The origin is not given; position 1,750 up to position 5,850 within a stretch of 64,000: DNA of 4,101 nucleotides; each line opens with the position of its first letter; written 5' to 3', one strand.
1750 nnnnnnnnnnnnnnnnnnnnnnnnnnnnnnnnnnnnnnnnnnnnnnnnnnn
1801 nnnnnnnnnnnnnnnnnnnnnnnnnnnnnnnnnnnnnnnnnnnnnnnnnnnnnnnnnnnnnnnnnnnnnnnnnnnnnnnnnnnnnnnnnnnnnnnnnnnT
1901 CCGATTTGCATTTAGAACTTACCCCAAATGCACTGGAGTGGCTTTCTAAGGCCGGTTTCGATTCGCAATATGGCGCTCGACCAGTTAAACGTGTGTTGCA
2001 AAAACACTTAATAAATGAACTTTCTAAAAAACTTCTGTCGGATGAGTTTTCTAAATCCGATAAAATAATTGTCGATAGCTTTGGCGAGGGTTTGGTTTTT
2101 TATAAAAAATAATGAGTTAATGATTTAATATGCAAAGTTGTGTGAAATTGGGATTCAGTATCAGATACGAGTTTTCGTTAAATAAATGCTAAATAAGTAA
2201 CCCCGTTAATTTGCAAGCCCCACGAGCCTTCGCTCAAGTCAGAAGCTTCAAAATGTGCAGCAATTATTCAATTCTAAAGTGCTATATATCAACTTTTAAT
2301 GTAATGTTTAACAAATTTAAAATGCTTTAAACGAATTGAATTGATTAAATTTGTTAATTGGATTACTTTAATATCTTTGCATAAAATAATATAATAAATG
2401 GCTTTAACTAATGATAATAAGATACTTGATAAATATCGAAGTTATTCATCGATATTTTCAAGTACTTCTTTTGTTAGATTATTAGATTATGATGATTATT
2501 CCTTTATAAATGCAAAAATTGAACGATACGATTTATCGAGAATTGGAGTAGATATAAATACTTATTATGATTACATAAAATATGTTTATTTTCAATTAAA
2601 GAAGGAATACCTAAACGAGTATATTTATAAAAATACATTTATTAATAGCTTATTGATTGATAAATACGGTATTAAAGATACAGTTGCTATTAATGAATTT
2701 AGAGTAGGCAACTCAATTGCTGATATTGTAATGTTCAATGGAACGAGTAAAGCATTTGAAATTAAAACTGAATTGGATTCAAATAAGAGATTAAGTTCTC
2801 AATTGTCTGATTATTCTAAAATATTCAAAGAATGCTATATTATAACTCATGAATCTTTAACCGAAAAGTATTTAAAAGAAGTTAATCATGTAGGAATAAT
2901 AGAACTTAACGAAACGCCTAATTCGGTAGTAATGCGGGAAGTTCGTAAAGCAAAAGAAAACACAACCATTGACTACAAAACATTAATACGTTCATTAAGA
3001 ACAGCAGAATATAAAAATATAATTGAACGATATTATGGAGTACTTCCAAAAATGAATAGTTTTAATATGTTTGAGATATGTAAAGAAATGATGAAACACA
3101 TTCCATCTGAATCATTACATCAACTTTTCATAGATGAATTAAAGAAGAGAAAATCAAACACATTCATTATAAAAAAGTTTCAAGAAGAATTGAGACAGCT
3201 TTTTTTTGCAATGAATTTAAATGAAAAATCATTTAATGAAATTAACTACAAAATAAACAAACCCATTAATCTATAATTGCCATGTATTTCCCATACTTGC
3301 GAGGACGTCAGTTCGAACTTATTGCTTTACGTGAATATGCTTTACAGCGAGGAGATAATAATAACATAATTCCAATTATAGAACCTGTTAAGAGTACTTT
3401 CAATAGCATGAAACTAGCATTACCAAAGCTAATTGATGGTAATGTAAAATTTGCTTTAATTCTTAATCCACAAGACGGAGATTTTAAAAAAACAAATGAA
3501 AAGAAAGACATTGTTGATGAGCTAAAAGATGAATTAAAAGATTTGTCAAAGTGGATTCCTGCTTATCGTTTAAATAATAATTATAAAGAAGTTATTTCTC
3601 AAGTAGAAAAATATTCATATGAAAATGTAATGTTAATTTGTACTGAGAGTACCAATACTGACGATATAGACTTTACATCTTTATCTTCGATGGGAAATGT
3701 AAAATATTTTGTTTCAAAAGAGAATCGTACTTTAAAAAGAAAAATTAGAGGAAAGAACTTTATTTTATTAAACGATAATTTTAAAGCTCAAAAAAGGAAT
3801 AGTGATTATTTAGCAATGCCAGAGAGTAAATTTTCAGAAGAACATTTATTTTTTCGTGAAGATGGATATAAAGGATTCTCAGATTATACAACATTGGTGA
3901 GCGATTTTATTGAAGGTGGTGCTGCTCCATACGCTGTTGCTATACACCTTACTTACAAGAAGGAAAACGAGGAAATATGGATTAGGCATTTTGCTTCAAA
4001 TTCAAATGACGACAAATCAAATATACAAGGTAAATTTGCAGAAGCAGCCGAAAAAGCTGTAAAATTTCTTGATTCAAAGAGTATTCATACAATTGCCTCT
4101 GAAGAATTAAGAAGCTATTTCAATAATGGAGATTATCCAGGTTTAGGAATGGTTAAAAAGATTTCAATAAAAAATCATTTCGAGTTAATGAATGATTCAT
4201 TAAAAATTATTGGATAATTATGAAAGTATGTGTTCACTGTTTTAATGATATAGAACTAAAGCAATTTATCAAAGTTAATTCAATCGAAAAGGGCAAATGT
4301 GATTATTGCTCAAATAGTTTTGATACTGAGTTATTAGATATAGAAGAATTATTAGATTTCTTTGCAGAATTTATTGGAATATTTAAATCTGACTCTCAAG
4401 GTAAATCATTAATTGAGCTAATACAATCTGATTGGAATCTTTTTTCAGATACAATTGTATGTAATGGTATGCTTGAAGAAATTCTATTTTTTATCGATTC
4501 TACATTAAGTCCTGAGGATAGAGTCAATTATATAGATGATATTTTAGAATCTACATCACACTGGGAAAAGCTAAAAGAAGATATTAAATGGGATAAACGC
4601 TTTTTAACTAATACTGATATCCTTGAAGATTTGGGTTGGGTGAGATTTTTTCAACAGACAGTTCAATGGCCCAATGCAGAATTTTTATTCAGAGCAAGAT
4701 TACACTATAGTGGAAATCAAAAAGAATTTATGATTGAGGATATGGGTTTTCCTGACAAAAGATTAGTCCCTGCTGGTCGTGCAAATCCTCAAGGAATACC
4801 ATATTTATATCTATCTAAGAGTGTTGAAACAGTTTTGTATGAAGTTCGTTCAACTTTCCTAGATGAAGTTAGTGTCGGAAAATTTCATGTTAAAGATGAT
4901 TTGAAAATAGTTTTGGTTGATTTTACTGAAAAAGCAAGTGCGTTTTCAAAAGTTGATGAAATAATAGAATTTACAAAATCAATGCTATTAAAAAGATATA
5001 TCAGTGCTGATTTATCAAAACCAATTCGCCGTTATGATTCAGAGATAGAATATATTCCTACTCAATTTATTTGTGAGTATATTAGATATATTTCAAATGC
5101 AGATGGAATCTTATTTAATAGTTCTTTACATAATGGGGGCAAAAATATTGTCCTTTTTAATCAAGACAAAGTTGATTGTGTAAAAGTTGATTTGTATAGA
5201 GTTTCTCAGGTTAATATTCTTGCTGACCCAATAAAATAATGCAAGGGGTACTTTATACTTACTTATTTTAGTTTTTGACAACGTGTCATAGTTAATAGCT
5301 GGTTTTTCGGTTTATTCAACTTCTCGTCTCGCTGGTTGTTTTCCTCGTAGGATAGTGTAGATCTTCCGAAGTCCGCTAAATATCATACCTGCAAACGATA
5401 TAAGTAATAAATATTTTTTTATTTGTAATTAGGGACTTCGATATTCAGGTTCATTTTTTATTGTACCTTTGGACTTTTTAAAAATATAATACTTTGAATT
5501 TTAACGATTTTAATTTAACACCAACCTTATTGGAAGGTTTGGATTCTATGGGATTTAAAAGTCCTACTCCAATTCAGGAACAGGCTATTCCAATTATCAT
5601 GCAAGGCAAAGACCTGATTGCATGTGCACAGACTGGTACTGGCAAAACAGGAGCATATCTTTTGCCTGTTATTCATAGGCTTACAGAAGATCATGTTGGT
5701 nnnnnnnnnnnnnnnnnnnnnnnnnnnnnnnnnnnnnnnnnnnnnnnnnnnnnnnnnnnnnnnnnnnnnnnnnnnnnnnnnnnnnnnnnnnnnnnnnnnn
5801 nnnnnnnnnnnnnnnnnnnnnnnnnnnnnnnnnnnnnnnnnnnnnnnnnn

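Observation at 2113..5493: Low-GC three-gene island (PD-(D/E)xK nuclease-like / sce7725-Beta-like / Zn-ribbon-RES) between clpB and a DEAD-box helicase: candidate uncharacterised defence or abortive-infection module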

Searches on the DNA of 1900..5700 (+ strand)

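Call 104: search_rna_families(source=window, start=1900, end=5700, threshold=evalue, max_evalue=1)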
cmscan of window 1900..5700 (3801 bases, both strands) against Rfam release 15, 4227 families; matches with E-value up to 1: 3.
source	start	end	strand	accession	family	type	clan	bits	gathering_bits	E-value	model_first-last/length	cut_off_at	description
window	2163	2202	+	RF01726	SAM-II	Cis-reg; riboswitch;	-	22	44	0.63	1-60/60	no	SAM-II riboswitch aptamer (SAM-II long loop)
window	3367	3441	+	RF03149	RAGATH-12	Gene; sRNA;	-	20.2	75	0.83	1-78/78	no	RAGATH-12 RNA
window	5090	5171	+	RF00114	S15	Cis-reg; leader;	CL00121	17.9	39.5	0.65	7-85/117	no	Ribosomal S15 leader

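Call 109: search_dna_similar(query=L192:5092-7960:+, collection=ecoli_genomes, mode=distant, max_rows=10)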
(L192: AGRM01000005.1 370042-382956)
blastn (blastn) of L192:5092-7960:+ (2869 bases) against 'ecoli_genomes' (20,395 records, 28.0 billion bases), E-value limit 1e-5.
Records with a match: 19; places in all: 19; records where one place covers at least 80% of the query: 18.
Genomes with a match: 19 of 5426; with a place that covers at least 80% of the query: 18. Places per genome that has any: lowest 1, median 1, highest 1. On chromosomes: 19 places; on plasmids: 0.
Best place of each record, by identity: 95-99% 19.
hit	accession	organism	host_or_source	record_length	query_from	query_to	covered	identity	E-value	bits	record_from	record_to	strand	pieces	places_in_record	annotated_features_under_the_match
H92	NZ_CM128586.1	Escherichia coli strain 300444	Homo sapiens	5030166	1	2869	100%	97.8%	0e+0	4886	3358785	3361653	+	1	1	RES domain-containing protein | sce7725 family protein | sce7726 family protein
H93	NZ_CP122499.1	Escherichia coli strain W409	chicken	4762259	1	2869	100%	97.4%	0e+0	4841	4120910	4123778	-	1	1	RES domain-containing protein | sce7725 family protein | sce7726 family protein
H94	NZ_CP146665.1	Escherichia coli strain MS 115-1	Homo sapiens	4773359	1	2869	100%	97.4%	0e+0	4841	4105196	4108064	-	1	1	RES domain-containing protein | sce7725 family protein | sce7726 family protein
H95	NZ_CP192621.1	Escherichia coli strain LD91-1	Homo sapiens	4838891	1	2869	100%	97.4%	0e+0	4841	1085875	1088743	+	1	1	RES domain-containing protein | sce7725 family protein | sce7726 family protein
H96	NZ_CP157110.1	Escherichia coli strain UTME-9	Sus scrofa domesticus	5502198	1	2869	100%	97.4%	0e+0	4833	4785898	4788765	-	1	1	RES domain-containing protein | sce7725 family protein | sce7726 family protein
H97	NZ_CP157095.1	Escherichia coli strain UTME-12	Sus scrofa domesticus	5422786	1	2869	100%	97.4%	0e+0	4833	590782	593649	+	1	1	RES domain-containing protein | sce7725 family protein | sce7726 family protein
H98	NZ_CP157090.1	Escherichia coli strain UTME-14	Sus scrofa domesticus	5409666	1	2869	100%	97.4%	0e+0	4833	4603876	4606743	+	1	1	RES domain-containing protein | sce7725 family protein | sce7726 family protein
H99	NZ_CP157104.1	Escherichia coli strain UTME-10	Sus scrofa domesticus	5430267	1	2869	100%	97.3%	0e+0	4814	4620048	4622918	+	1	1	RES domain-containing protein | sce7725 family protein | sce7726 family protein | hypothetical protein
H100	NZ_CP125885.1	Escherichia coli strain AHS8C65RI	chicken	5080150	1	2869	100%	97.2%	0e+0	4809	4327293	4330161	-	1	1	RES family NAD+ phosphorylase | sce7725 family protein | sce7726 family protein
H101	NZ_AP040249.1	Escherichia coli strain B1-56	river water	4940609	1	2869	100%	97.2%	0e+0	4809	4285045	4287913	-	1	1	RES family NAD+ phosphorylase | sce7725 family protein | sce7726 family protein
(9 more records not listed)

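Call 111: get_annotated_region(hit=H94, flank=7000)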
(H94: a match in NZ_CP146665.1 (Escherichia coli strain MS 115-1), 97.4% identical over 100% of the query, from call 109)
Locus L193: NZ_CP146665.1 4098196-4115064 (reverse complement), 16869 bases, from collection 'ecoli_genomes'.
description: Escherichia coli strain MS 115-1 chromosome, complete genome
organism: Escherichia coli strain MS 115-1 (NCBI taxid 562)
replicon: chromosome; assembly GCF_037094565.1
host: Homo sapiens; source: Sigmoid Colon; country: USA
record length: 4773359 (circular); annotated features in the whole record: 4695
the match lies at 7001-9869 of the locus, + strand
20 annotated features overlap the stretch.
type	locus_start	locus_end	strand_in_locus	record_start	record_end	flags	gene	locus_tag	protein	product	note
CDS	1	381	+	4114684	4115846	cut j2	-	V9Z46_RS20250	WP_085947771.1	IS3-like element IS3 family transposase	programmed frameshift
CDS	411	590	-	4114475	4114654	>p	-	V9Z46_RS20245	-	hypothetical protein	incomplete; partial in the middle of a contig; missing C-terminus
CDS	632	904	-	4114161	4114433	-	-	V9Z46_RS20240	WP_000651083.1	hypothetical protein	-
CDS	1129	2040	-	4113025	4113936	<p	-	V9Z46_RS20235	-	relaxase/mobilization nuclease domain-containing protein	incomplete; partial in the middle of a contig; missing N-terminus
CDS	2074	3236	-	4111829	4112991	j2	-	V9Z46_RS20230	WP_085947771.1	IS3-like element IS3 family transposase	programmed frameshift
CDS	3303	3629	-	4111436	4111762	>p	-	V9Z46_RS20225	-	relaxase/mobilization nuclease domain-containing protein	incomplete; partial in the middle of a contig; missing C-terminus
CDS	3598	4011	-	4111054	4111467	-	-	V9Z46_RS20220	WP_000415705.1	hypothetical protein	-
CDS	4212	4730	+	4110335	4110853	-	-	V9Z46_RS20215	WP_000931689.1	hypothetical protein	-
CDS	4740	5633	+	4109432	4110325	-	-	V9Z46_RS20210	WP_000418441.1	Kiwa anti-phage protein KwaB-like domain-containing protein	-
CDS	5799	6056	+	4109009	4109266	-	-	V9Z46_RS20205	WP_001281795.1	hypothetical protein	-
CDS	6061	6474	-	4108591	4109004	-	-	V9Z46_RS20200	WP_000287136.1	hypothetical protein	-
CDS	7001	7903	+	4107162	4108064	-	-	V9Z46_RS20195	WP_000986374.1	sce7726 family protein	-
CDS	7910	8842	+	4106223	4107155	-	-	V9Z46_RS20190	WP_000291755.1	sce7725 family protein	-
CDS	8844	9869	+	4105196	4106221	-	-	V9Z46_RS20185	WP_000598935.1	RES domain-containing protein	-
CDS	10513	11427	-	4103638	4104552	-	-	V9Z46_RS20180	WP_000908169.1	hypothetical protein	-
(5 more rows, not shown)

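Call 112: get_annotated_region(hit=H92, flank=7000)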
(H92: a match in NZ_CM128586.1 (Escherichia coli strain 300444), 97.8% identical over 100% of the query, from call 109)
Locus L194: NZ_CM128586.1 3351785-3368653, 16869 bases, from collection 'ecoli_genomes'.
description: Escherichia coli strain 300444 chromosome, whole genome shotgun sequence
organism: Escherichia coli strain 300444 (NCBI taxid 562)
replicon: chromosome; assembly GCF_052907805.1
host: Homo sapiens; source: stool; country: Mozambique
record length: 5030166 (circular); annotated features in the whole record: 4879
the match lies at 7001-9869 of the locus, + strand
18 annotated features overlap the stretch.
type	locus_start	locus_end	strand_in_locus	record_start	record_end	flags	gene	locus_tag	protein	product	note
CDS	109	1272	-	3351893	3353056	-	-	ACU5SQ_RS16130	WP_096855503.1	reverse transcriptase family protein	-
CDS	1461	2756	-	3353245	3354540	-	-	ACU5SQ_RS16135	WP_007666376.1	phosphoribosyltransferase-like protein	-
CDS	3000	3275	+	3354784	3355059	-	-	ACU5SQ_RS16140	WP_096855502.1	hypothetical protein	-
CDS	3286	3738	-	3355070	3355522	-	-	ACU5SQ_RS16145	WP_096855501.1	hypothetical protein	-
CDS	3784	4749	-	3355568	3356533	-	-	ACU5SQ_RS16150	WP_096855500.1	caspase family protein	-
CDS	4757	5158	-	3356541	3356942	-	-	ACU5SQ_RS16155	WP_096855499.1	TIR domain-containing protein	-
CDS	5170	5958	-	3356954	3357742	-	-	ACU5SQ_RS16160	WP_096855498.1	adenylate/guanylate cyclase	-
CDS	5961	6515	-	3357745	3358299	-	-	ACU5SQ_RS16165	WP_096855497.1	hypothetical protein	-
CDS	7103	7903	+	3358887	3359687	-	-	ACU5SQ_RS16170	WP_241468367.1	sce7726 family protein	-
CDS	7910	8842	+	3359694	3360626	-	-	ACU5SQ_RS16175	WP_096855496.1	sce7725 family protein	-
CDS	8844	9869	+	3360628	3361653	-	-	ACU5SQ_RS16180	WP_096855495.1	RES domain-containing protein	-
CDS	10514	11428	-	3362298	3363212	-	-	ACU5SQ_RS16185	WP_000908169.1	hypothetical protein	-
CDS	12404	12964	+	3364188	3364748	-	-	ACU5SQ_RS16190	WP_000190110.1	recombinase family protein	-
CDS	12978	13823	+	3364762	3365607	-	-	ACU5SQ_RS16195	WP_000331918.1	hypothetical protein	-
CDS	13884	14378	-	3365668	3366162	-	-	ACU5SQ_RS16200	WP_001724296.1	hypothetical protein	-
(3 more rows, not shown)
